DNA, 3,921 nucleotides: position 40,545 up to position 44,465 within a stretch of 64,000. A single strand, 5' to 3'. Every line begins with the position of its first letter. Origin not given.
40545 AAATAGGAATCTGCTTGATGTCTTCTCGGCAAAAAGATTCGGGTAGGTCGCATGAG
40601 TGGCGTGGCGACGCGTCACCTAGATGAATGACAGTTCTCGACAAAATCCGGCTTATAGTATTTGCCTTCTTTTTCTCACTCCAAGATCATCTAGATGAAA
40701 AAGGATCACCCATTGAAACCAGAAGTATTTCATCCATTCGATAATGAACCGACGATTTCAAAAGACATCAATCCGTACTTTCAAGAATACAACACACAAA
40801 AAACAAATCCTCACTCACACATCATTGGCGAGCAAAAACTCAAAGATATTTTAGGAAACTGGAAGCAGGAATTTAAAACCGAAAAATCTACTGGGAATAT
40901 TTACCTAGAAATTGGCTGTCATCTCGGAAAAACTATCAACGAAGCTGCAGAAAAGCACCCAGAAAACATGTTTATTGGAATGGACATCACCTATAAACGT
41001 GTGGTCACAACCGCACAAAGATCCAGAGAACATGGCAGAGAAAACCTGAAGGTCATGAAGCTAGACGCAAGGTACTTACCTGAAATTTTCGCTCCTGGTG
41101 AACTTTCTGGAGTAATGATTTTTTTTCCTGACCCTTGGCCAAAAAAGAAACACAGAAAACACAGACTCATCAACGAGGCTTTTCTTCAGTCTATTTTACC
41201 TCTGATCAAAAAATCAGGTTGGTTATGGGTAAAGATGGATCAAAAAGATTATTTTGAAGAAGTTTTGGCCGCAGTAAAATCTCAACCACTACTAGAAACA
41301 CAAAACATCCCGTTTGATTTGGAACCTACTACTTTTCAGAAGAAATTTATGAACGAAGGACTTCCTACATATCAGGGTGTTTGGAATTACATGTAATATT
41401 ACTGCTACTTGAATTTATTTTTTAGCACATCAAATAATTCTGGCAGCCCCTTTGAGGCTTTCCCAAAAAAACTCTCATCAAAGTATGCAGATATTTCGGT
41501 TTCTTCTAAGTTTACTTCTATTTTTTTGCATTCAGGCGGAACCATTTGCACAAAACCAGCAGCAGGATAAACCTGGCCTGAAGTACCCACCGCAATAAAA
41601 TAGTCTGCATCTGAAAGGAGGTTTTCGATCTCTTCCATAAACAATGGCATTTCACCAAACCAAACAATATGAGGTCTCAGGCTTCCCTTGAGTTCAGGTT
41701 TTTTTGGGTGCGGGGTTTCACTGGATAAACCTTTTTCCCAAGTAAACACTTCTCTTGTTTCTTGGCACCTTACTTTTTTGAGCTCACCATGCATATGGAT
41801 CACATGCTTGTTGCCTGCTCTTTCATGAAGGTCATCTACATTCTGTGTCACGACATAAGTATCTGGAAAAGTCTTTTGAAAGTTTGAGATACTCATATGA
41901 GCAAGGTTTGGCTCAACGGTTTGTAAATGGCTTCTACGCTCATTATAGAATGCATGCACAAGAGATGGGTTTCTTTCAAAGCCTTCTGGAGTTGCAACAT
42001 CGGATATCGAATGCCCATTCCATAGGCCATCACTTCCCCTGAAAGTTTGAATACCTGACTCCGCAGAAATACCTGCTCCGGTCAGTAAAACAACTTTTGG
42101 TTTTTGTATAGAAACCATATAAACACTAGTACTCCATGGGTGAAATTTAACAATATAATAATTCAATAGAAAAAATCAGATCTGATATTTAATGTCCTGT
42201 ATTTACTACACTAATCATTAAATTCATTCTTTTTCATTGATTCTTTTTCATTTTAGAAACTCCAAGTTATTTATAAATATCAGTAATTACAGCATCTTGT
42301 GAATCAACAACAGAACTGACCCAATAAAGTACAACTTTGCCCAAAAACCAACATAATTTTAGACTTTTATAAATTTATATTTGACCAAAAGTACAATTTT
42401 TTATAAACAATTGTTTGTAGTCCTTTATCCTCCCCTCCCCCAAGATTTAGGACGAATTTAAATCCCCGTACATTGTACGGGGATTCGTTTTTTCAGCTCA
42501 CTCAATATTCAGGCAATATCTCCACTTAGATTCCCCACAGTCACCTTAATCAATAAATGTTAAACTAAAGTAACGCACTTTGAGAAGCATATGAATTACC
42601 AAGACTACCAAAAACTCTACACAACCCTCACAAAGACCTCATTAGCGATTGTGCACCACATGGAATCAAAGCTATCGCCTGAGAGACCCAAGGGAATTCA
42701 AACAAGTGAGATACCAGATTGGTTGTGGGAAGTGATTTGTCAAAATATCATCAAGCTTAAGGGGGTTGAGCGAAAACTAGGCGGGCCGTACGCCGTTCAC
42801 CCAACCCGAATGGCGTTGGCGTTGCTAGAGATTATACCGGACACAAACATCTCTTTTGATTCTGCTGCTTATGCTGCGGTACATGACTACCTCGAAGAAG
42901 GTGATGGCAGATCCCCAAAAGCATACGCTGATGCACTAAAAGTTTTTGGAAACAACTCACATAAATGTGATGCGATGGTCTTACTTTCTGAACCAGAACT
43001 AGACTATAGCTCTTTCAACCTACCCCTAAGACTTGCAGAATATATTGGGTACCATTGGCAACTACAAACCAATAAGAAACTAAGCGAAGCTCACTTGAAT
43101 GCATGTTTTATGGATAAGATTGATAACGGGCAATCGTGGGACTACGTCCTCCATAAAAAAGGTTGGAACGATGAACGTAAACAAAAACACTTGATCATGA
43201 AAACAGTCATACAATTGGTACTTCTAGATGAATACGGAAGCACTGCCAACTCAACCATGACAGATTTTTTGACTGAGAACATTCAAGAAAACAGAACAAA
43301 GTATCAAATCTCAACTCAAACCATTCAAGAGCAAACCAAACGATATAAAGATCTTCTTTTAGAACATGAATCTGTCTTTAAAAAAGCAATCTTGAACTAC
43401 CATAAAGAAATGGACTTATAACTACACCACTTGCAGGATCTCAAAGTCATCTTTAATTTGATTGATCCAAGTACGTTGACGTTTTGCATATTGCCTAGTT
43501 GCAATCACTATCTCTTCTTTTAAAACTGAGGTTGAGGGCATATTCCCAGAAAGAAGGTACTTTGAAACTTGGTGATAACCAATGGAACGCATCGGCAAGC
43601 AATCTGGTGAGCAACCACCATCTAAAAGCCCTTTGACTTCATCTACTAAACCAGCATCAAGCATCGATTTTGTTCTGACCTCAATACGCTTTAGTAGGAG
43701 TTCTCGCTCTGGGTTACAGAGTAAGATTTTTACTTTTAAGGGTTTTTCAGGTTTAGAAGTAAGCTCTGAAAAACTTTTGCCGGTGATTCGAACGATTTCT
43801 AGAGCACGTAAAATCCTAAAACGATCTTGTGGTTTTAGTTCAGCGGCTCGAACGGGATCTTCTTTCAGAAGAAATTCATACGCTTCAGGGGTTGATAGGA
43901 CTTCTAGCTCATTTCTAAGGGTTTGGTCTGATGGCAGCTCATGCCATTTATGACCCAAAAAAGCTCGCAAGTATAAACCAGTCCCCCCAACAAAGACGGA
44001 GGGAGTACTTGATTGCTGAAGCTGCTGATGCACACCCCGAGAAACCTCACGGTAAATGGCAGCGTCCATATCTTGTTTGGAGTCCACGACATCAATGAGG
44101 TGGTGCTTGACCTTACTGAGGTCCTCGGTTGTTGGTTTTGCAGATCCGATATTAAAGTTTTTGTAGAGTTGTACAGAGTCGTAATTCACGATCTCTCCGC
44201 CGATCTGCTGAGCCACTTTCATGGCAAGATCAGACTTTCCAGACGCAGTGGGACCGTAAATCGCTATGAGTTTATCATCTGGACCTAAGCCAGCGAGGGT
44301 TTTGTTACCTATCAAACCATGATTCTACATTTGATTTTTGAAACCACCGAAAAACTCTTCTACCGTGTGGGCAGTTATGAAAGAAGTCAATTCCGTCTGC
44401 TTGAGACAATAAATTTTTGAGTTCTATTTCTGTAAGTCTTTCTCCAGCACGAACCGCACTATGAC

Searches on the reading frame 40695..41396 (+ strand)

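Call 18: search_protein_families(library=pfam, proteins=[window:40695-41396:+], max_evalue=0.001)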
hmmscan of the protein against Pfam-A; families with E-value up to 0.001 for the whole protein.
window:40695-41396:+ (233 aa): 5 families
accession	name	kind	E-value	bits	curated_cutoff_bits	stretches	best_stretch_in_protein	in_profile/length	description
PF02390.23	Methyltransf_4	-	1.1e-37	129.5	24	1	69-213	4-158/173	Putative methyltransferase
PF24675.1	NpmA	-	2.2e-06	27.6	60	1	59-213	15-170/214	16S rRNA (adenine(1408)-N(1))-methyltransferase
PF08242.18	Methyltransf_12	-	9.3e-05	23.5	30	1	71-126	1-56/98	Methyltransferase domain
PF13649.12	Methyltransf_25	-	0.00019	22.5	27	1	71-143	2-71/97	Methyltransferase domain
PF13847.12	Methyltransf_31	-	0.00025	21.2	27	1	66-133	3-71/145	Methyltransferase domain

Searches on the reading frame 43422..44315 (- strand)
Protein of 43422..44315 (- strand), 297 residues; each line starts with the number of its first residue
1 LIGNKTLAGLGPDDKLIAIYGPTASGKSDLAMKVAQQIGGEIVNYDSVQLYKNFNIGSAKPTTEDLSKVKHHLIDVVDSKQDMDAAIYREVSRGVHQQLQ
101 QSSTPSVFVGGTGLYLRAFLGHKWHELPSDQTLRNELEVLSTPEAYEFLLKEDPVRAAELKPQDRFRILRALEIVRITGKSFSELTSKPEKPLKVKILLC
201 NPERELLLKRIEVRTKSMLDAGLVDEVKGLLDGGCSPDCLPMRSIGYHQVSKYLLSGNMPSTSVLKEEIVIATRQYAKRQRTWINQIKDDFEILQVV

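Call 18: search_protein_families(library=pfam, proteins=[window:43422-44315:-], max_evalue=0.001)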
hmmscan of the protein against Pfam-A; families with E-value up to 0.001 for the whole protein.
window:43422-44315:- (297 aa): 3 families
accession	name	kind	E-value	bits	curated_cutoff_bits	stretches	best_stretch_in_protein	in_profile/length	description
PF01715.23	IPPT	-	1.4e-62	211.9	23.6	1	49-285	1-241/243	IPP transferase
PF01745.22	IPT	-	2.2e-10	40.8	20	1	16-73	3-60/233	Isopentenyl transferase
PF13671.12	AAA_33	-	0.00022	22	27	0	16-49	1-34/143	AAA domain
